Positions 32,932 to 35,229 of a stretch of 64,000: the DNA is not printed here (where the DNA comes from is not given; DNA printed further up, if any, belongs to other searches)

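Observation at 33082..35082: Undescribed ~26-residue tandem repeat (h-G-h-L-h-D-x-x-G-N/D-D-x-Y ... Q/L-G-A-G) in a secreted protein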

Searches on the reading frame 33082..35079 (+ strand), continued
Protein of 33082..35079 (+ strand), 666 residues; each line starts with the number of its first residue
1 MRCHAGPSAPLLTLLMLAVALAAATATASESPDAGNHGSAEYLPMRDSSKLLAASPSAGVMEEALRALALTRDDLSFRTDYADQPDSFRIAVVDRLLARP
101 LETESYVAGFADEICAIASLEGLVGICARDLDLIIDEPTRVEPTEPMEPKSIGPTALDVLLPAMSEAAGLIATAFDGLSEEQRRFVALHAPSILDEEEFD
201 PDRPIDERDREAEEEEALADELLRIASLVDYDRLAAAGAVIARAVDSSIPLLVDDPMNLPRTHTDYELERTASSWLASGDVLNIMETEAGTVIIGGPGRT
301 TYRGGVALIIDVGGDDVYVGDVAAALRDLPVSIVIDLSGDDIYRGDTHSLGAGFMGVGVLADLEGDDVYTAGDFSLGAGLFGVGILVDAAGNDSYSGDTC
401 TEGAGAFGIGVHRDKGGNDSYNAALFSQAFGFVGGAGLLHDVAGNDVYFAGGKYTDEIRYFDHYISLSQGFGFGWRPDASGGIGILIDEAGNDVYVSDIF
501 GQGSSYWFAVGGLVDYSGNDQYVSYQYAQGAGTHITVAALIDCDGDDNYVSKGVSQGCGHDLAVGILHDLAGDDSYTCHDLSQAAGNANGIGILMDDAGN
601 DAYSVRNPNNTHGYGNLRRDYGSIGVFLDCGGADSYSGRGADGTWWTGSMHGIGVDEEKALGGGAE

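Call 41: search_protein_families(library=pfam, proteins=[L066:10677-11951:+, L066:11999-13318:+, L083:6219-7652:+, L061:6132-7049:+, L050:4443-7037:+, L066:5259-6437:+, L066:2350-4293:+, L066:727-1269:+, L037:9427-11283:+, L009:14203-15216:-], max_evalue=0.0001)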
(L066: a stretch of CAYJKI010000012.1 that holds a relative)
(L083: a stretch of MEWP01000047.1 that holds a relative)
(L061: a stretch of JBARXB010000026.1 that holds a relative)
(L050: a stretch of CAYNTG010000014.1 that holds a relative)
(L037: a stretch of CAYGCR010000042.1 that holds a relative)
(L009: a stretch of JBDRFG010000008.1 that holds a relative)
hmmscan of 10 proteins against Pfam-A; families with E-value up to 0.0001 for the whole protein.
L066:10677-11951:+ (425 aa): 1 family
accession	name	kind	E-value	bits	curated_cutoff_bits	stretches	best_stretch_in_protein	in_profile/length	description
PF13482.12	RNase_H_2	-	6.4e-38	130.7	22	1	107-275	1-163/165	RNase_H superfamily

L066:11999-13318:+ (440 aa): 2 families
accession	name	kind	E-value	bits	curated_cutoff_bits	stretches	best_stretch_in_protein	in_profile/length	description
PF08668.18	HDOD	-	3e-54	183.9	22.9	1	16-208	1-195/196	HDOD domain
PF01966.28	HD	-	1.1e-07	32.6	22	1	110-232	2-114/116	HD domain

L083:6219-7652:+ (478 aa): 7 families
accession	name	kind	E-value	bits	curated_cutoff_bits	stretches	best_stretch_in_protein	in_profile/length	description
PF00158.32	Sigma54_activat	-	1.5e-68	230.1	20.2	1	145-311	1-167/168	Sigma-54 interaction domain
PF00072.30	Response_reg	-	5.1e-27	94.7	30.2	1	9-118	1-110/111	Response regulator receiver domain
PF25601.1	AAA_lid_14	-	6e-25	87.3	27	1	317-388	1-72/87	AAA+ ATPase lid domain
PF14532.12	Sigma54_activ_2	-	3e-20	73.3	25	1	146-316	1-138/138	Sigma-54 interaction domain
PF02954.25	HTH_8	-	7.1e-09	35.7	22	1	438-475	5-42/42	Bacterial regulatory protein, Fis family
PF07728.20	AAA_5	-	1.6e-06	28.6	22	1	169-287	2-123/139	AAA domain (dynein-related subfamily)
PF13191.12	AAA_16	-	8.8e-05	23.5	32.6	0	146-205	3-63/167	AAA ATPase domain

L061:6132-7049:+ (306 aa): 2 families
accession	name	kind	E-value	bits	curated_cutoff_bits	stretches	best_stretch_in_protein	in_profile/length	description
PF02567.21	PhzC-PhzF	-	6.1e-54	183.9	27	1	11-301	2-281/281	Phenazine biosynthesis-like protein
PF05544.16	Pro_racemase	-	1.2e-05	25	27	1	51-148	57-153/325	Proline racemase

L050:4443-7037:+ (865 aa): 3 families
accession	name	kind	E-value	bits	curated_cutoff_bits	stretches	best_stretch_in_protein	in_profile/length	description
PF01734.28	Patatin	-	1.1e-29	104.4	27.7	1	60-252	1-191/191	Patatin-like phospholipase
PF01103.29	Omp85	-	2e-11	44.4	24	1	584-864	1-324/325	Omp85 superfamily domain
PF07244.20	POTRA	-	1.1e-06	29.6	21.3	1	488-557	3-79/79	Surface antigen variable number repeat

L066:5259-6437:+ (393 aa): 4 families
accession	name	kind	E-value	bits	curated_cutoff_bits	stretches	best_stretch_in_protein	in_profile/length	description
PF00534.26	Glycos_transf_1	-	1.6e-29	103.1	26.4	1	217-360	14-158/172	Glycosyl transferases group 1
PF13692.12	Glyco_trans_1_4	-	4e-24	85.9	27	1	219-357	2-139/142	Glycosyl transferases group 1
PF13579.12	Glyco_trans_4_4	-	1.3e-08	35.8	29.7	1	42-194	5-145/158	Glycosyl transferase 4-like domain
PF20706.3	GT4-conflict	-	2.6e-05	23.8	26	1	171-347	141-333/385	Family 4 Glycosyltransferase in conflict systems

L066:2350-4293:+ (648 aa): 1 family
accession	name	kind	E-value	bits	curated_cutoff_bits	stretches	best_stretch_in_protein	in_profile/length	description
PF11028.14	TMEM260-like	-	3.3e-27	95.8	24.2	1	31-195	1-174/179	Protein O-mannosyl-transferase TMEM260-like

L066:727-1269:+ (181 aa): 1 family
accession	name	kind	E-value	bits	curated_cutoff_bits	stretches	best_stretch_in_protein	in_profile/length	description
PF07963.17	N_methyl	-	1.5e-10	40.6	21.2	1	43-67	3-27/27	Prokaryotic N-terminal methylation motif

L037:9427-11283:+ (619 aa): 12 families
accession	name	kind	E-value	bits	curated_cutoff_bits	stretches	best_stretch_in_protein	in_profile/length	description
PF00515.34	TPR_1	-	7.4e-19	67.1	27.8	2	529-561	1-33/34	Tetratricopeptide repeat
PF07719.23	TPR_2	-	6.6e-15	54.4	27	0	568-593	6-31/34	Tetratricopeptide repeat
PF13431.12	TPR_17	-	1.5e-14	53.4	24.4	0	519-546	3-30/34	Tetratricopeptide repeat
PF13414.12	TPR_11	-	7e-14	51.7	26.8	1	509-542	8-41/42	TPR repeat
PF13181.12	TPR_8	-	1.3e-13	50.4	25.7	0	568-595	6-33/34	Tetratricopeptide repeat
PF13374.12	TPR_10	-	4e-11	43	27.5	0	568-592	7-31/42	Tetratricopeptide repeat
PF13424.12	TPR_12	-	5.8e-11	42.9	30.1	0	568-596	8-36/77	Tetratricopeptide repeat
PF14559.12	TPR_19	-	2.5e-06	28.2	25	0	546-604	8-66/68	Tetratricopeptide repeat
PF13428.12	TPR_14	-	6.5e-06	26.8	23.5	0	502-536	8-42/44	Tetratricopeptide repeat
PF13432.12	TPR_16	-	8.5e-06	26.6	32.7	0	535-595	3-63/65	Tetratricopeptide repeat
PF13371.12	TPR_9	-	3e-05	24.4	35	0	568-606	34-72/73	Tetratricopeptide repeat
PF24885.1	TPR_NPHP3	-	9.1e-05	22.4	100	0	526-596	96-174/239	Nephrocystin-3 TPR domain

L009:14203-15216:- (337 aa): 0 families

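Call 47: find_homologous_proteins(query=P0041, max_evalue=1e-50)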
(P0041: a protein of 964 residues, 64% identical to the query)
Query P0041 (964 aa): 1761 proteins with E <= 1e-50 among 8000 candidates; the best 120 are listed.
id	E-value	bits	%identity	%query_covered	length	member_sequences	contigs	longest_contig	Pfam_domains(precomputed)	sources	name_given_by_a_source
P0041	0.0e+0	2127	100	100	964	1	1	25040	PF02985.29,PF03130.23,PF13513.13,PF13646.13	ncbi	-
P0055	0.0e+0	1695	80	99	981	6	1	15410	PF02985.29,PF03130.23,PF13513.13,PF13646.13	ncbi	-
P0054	0.0e+0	1621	80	96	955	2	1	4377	PF02985.29,PF13646.13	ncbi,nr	ncbi:HEAT repeat domain-containing protein [bacterium]|nr:HEAT repeat domain-containing protein [bac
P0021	0.0e+0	1123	58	95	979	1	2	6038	PF24714.2,PF02985.29,PF03130.23,PF13513.13,PF13646.13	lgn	-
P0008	3.8e-251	854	65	61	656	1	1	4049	-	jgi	jgi:hypothetical protein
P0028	7.1e-249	847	65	63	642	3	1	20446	-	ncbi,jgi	-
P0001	3.0e-248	845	63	65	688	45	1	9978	-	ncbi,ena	-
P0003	1.5e-247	843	64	64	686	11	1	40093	-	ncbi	-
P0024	3.8e-247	841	61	68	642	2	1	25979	-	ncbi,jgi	-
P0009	2.3e-245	835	62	65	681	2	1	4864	-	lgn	-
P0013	4.0e-245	835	65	62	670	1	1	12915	-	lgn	-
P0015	5.9e-245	834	64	62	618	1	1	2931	-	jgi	jgi:hypothetical protein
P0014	6.7e-245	834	64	62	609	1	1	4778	-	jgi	jgi:hypothetical protein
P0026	1.5e-244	833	65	62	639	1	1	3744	-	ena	-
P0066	3.4e-243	828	61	66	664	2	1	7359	-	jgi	-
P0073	1.4e-221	757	60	62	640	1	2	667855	-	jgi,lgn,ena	-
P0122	1.1e-215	737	43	95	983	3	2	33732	PF02985.29,PF03130.23,PF13646.13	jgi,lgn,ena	-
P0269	1.5e-211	723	64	54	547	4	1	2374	PF00514.30,PF02985.29,PF03130.23,PF13513.13,PF13646.13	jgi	jgi:HEAT repeat protein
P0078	1.7e-210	720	44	95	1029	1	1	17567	PF02985.29,PF03130.23,PF13646.13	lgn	-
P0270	1.3e-168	581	38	93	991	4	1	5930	PF02985.29,PF03130.23,PF13646.13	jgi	jgi:HEAT repeat protein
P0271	3.8e-168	580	38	96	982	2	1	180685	PF02985.29,PF03130.23,PF13513.13,PF13646.13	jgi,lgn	-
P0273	4.2e-157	543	37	93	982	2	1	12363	PF02985.29,PF13646.13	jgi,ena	-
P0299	2.5e-147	511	35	99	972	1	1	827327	PF02985.29,PF03130.23,PF13646.13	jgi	jgi:hypothetical protein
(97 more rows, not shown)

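Call 52: fold_search(model_id=the predicted structure, library=pdb)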
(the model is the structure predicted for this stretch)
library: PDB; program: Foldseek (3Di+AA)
matches with E <= 10: 24; with E <= 0.001: 0
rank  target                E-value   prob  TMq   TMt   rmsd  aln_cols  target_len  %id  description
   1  3p4g_C                7.6e-02  0.28  0.13  0.23  13.0       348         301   13  X-ray crystal structure of a hyperactive, Ca2+-dependent, beta-helical antifreeze protein from an Antarctic bacterium (released 2011-04-27)
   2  3p4g_A                7.2e-01  0.23  0.19  0.36   9.5       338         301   16  X-ray crystal structure of a hyperactive, Ca2+-dependent, beta-helical antifreeze protein from an Antarctic bacterium (released 2011-04-27)
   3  4rt6_A                1.3e+00  0.04  0.13  0.12  15.1       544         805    8  Structure of a complex between hemopexin and hemopexin binding protein (released 2016-05-18)
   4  3p4g_B                1.4e+00  0.20  0.20  0.38   9.5       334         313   15  X-ray crystal structure of a hyperactive, Ca2+-dependent, beta-helical antifreeze protein from an Antarctic bacterium (released 2011-04-27)
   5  8f6k_A                4.0e+00  0.02  0.06  0.12  18.0       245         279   14  Cryo-EM structure of a Zinc-loaded H263A/D287A mutant of the YiiP-Fab complex (released 2023-02-08)
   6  7usl_C                4.2e+00  0.01  0.08  0.08  20.1       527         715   13  Integrin alphaM/beta2 ectodomain in complex with adenylate cyclase toxin RTX751 and M1F5 Fab (released 2022-08-17)
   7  4phb                  4.6e+00  0.05  0.16  0.32  11.3       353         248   10  Structure of the polysaccharide lyase-like protein Cthe_2159 from C. thermocellum, Gadolinium derivative (released 2014-08-27)
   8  7y8d_A                4.6e+00  0.03  0.05  0.16  19.8       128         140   16  Crystal structure of cp1 bound BCLxl (released 2023-11-15)
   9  6st2_A                5.1e+00  0.03  0.05  0.14  14.2       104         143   17  Selective Affimers Recognize BCL-2 Family Proteins Through Non-Canonical Structural Motifs (released 2020-09-30)
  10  6amz                  5.6e+00  0.01  0.07  0.11  20.3       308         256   12  Crystal structure of a domain swapped 2,3,4,5-tetrahydropyridine-2,6-dicarboxylate N-succinyltransferase from Acinetobac (released 2017-08-23)
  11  6uvf_C                5.8e+00  0.02  0.05  0.16  17.8       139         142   14  Crystal structure of BCL-XL bound to compound 12: (R)-2-(3-([1,1'-Biphenyl]-4-carbonyl)-3-(4-methylbenzyl)ureido)-3-(( (released 2021-05-05)
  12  7y99_A                6.1e+00  0.02  0.05  0.14  14.0       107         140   13  Crystal Structure Analysis of cp2 bound BCLxl (released 2023-09-27)
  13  9div_C                7.4e+00  0.02  0.05  0.19  18.7       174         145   17  The crystal structure of de novo designed ChuA binding protein C8 (released 2025-05-21)
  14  7yaa_A                7.4e+00  0.02  0.05  0.16  14.2       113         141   13  Crystal structure analysis of cp3 bound BCLxl (released 2023-11-15)
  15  5awf_E                7.4e+00  0.01  0.08  0.12  18.2       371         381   10  Crystal structure of SufB-SufC-SufD complex from Escherichia coli (released 2015-11-11)
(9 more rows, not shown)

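Call 58: search_protein_families(library=padloc, proteins=[window:33082-35079:+], max_evalue=0.01)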
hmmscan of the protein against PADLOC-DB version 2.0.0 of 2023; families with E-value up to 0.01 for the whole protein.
window:33082-35079:+ (666 aa): 0 families
